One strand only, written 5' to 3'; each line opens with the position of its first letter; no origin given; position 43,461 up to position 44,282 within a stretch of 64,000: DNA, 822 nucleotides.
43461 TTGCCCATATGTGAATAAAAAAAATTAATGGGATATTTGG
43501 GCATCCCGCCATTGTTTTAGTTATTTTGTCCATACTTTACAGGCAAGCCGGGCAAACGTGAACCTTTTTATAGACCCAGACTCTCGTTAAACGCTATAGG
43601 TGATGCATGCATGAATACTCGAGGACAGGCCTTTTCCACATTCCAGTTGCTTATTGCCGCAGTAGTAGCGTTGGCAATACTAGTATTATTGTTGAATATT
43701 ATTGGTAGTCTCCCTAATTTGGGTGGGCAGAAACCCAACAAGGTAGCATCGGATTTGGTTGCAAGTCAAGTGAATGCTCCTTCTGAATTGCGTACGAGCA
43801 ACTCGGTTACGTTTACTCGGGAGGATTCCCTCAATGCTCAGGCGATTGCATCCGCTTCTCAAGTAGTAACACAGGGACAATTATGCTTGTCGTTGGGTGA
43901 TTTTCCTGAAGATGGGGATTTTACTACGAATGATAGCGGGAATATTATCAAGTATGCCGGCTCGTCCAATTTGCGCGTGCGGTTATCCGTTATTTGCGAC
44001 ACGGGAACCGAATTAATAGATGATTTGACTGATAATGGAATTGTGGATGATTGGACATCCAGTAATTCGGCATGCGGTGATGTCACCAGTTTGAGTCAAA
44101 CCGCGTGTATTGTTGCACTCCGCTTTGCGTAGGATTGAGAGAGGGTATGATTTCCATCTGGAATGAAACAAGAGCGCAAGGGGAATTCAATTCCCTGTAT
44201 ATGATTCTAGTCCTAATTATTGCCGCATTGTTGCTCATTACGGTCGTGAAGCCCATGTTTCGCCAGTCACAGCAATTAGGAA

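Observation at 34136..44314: Compact archaeal type-IV-pilus-like module: ATPase, platform, and three to four class III signal-peptide pilins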

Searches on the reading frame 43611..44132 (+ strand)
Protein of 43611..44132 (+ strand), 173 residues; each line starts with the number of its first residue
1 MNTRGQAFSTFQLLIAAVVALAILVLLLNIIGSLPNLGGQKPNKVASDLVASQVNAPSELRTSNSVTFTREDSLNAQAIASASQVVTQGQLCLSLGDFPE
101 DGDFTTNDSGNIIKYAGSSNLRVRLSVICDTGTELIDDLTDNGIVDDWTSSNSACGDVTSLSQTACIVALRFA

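Call 3: search_protein_families(library=pfam, proteins=[window:43611-44132:+], max_evalue=0.1)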
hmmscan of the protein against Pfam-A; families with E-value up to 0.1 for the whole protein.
window:43611-44132:+ (173 aa): 0 families

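Call 8: search_protein_families(library=ncbifam, proteins=[window:43611-44132:+], max_evalue=0.1)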
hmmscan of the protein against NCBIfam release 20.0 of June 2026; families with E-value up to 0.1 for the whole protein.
window:43611-44132:+ (173 aa): 0 families

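Call 23: find_homologous_proteins(query=window:43611-44132:+, max_evalue=0.001)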
Query window:43611-44132:+ (173 aa): 120 proteins with E <= 0.001 among 446 candidates.
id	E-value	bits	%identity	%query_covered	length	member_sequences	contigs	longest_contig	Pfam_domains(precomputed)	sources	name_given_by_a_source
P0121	5.0e-103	360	100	100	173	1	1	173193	-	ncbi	ncbi:MAG: hypothetical protein V1776_03015 [Candidatus Diapherotrites archaeon]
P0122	9.2e-71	255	74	100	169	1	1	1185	-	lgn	-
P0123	1.1e-70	254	73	100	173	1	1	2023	-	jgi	jgi:hypothetical protein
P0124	4.8e-69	249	72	100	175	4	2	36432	-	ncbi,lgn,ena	-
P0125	1.7e-66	241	70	100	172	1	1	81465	-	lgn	-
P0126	1.6e-63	231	66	100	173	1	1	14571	-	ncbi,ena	-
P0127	4.9e-63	230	68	100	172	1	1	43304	-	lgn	-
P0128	5.5e-63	229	66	100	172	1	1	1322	-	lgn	-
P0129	1.2e-62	228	66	99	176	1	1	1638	-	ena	-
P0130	6.4e-62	226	68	99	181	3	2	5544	-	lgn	-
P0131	1.3e-61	225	70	98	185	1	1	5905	-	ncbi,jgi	jgi:hypothetical protein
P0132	1.5e-61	225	64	100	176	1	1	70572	-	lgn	-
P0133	2.1e-61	224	68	100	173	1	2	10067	-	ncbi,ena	ncbi:MAG: hypothetical protein AABX02_01190 [archaeon]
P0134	1.3e-58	215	65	99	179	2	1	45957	-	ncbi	-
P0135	2.3e-58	215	66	99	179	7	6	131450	-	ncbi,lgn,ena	-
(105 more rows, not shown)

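Call 35: predict_structure(alignment_id=A2)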
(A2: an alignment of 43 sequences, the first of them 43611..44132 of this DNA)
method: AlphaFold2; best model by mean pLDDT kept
length: 173 residues; sequences in the alignment: 43
mean_pLDDT: 91.0   pTM: 0.76
mean pLDDT of the five models: 91.0, 89.4, 88.9, 87.9, 87.9
residues with pLDDT >= 90: 135; 70-90: 24; 50-70: 13; < 50: 1
segments of 3 or more residues with pLDDT < 50: none
pLDDT, mean of each block of 10 residues (from residue 1): 62 92 93 68 97 95 95 97 97 94 93 96 97 96 88 90 97 93
secondary structure, 60 per line:
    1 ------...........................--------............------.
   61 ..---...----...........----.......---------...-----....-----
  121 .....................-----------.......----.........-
elements in order: H7-33 H42-53 E60-62 E66-68 E73-75 H76-83 E91-94 E104-106 E112-115 E121-131 H132-141 H153-159 E164-172

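Call 39: search_protein_representatives(alignment_id=A2)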
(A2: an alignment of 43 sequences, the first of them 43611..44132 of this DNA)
Query: 43 sequences, 177 profile positions. Proteins with E-value up to 0.001 (for the whole library): 769; up to 1e-10: 462; up to 1e-30: 146. The best 150 are listed.
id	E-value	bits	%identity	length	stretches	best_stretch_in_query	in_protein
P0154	1.7e-56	207.3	-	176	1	1-177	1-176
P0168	1.0e-50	188.5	-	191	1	1-177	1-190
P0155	6.9e-50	185.8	-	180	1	4-176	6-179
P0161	1.6e-49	184.6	-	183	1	1-177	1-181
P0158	7.2e-47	176.0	-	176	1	4-176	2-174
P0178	8.1e-47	175.8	-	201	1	1-176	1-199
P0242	2.1e-46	174.5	-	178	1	4-176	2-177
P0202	1.0e-45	172.2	-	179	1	2-176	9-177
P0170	1.2e-45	172.0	-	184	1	4-177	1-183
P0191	4.0e-45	170.3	-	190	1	1-177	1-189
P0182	5.6e-45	169.8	-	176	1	3-176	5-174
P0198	3.9e-44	167.1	-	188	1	4-176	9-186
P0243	4.9e-44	166.7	-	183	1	4-176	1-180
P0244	1.2e-43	165.5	-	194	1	1-177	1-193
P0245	1.3e-43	165.3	-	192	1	4-177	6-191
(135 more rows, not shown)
